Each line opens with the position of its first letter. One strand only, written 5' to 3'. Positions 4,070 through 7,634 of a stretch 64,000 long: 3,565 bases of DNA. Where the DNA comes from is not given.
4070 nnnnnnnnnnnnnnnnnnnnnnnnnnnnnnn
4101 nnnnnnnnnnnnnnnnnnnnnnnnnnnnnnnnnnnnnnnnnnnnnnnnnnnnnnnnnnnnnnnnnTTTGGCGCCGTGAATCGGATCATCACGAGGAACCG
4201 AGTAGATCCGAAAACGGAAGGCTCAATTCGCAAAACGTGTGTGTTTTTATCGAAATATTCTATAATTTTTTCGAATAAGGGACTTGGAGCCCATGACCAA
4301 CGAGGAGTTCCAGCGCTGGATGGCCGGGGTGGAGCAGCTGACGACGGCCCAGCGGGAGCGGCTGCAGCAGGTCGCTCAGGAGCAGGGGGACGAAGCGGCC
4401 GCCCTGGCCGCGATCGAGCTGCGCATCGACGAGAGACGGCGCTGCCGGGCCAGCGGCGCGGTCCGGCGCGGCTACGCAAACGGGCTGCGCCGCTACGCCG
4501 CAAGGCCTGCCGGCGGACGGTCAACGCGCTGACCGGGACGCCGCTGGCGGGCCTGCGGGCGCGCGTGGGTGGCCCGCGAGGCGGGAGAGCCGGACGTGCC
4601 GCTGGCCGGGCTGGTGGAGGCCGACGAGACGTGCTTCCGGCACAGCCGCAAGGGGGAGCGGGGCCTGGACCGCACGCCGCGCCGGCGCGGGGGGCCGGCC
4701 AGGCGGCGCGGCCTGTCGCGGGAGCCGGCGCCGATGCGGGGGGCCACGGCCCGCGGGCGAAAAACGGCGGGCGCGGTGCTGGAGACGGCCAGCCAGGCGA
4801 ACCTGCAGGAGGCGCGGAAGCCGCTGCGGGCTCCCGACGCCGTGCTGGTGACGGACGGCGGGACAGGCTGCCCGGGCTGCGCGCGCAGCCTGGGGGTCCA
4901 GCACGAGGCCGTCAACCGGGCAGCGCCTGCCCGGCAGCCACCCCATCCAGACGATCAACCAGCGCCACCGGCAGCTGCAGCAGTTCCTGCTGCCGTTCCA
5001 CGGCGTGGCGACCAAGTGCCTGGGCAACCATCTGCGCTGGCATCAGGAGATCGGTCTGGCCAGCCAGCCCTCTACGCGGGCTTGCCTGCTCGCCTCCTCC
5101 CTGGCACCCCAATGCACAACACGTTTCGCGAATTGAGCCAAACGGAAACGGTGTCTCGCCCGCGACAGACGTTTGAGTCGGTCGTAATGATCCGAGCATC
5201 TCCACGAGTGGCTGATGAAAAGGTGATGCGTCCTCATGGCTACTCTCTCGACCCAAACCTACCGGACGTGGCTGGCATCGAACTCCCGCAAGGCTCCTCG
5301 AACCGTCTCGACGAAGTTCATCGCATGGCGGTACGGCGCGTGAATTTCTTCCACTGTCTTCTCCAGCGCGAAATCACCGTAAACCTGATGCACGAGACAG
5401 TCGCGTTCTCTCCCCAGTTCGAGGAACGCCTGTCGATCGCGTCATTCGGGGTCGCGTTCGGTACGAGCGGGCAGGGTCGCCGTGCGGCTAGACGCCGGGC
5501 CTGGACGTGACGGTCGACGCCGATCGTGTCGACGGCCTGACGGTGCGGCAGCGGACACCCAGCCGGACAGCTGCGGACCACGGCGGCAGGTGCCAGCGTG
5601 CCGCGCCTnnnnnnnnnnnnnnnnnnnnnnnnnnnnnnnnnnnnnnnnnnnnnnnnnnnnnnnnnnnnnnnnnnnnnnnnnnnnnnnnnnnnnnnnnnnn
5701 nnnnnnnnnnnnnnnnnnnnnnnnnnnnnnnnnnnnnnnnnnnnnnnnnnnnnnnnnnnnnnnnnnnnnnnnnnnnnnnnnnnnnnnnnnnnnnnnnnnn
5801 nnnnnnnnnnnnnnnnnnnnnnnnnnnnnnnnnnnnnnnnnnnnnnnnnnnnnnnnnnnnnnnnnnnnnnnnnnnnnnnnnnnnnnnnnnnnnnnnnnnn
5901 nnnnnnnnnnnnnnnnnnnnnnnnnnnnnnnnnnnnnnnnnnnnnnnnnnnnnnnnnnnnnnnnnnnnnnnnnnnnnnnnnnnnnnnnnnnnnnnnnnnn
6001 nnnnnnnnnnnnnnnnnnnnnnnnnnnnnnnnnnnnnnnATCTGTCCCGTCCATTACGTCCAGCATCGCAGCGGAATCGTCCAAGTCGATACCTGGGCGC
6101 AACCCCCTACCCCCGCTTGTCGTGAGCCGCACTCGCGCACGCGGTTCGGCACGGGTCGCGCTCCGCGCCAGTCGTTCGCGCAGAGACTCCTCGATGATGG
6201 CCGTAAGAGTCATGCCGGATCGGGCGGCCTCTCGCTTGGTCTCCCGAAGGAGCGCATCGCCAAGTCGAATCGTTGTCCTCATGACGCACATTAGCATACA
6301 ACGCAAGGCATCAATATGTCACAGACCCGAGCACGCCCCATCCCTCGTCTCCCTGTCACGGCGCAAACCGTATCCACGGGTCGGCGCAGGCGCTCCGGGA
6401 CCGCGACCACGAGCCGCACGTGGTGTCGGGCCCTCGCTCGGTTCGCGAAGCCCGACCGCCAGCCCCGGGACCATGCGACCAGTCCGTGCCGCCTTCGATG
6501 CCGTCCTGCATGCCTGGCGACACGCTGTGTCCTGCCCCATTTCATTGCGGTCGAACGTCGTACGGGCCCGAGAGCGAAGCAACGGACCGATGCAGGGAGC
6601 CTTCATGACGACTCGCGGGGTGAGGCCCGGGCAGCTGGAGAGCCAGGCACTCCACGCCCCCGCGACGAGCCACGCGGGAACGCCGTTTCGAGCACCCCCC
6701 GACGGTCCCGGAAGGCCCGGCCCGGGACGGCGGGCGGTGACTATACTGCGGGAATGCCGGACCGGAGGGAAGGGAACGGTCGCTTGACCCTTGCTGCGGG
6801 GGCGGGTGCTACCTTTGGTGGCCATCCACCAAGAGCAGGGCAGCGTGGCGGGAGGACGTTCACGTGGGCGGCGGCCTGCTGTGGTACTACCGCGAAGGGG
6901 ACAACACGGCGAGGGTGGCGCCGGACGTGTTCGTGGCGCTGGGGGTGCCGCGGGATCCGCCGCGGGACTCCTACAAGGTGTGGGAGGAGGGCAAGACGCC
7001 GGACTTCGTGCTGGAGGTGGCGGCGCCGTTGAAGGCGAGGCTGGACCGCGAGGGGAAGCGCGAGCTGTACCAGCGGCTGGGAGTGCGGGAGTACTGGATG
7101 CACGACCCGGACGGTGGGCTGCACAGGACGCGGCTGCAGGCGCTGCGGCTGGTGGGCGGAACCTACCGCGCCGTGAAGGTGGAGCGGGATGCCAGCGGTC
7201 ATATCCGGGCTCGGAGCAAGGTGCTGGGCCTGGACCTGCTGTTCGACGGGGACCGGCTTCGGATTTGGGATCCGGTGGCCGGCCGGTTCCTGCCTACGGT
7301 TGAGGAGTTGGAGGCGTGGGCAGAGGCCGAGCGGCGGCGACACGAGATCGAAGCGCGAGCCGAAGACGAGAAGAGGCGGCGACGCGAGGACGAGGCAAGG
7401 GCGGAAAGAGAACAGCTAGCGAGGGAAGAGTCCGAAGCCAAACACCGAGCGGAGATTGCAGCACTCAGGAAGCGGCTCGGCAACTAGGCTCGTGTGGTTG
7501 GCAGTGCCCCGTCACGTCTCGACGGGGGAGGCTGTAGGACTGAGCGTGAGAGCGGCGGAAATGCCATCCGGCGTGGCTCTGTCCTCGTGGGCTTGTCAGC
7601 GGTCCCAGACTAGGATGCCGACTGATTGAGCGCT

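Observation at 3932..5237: TIR-like (DUF1863/ThsB-like) gene cleanly split by an IS1595-family insertion; the ORF is exactly reconstructable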

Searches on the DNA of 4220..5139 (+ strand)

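Call 38: search_dna_similar(query=window:4220-5139:+, collection=plasmids, mode=distant, max_rows=10)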
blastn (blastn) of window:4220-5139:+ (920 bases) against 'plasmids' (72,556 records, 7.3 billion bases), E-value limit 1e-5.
No match.

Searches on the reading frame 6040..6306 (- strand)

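Call 59: search_protein_families(library=pfam, proteins=[window:6040-6306:-], max_evalue=0.01)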
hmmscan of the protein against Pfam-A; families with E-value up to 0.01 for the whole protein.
window:6040-6306:- (89 aa): 2 families
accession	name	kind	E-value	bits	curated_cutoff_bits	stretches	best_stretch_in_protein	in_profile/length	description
PF01402.27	RHH_1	-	4.4e-05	23.7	20.5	1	10-48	1-39/39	Ribbon-helix-helix protein, copG family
PF07704.17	PSK_trans_fac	-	0.0011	20.2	28.3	1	27-58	18-51/82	Rv0623-like transcription factor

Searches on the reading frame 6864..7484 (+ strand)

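Call 59: search_protein_families(library=pfam, proteins=[window:6864-7484:+], max_evalue=0.01)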
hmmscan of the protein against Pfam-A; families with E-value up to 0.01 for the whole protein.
window:6864-7484:+ (207 aa): 1 family
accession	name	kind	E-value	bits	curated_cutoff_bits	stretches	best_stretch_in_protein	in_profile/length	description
PF05685.18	Uma2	-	5.2e-16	59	27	1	14-108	66-153/172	Putative restriction endonuclease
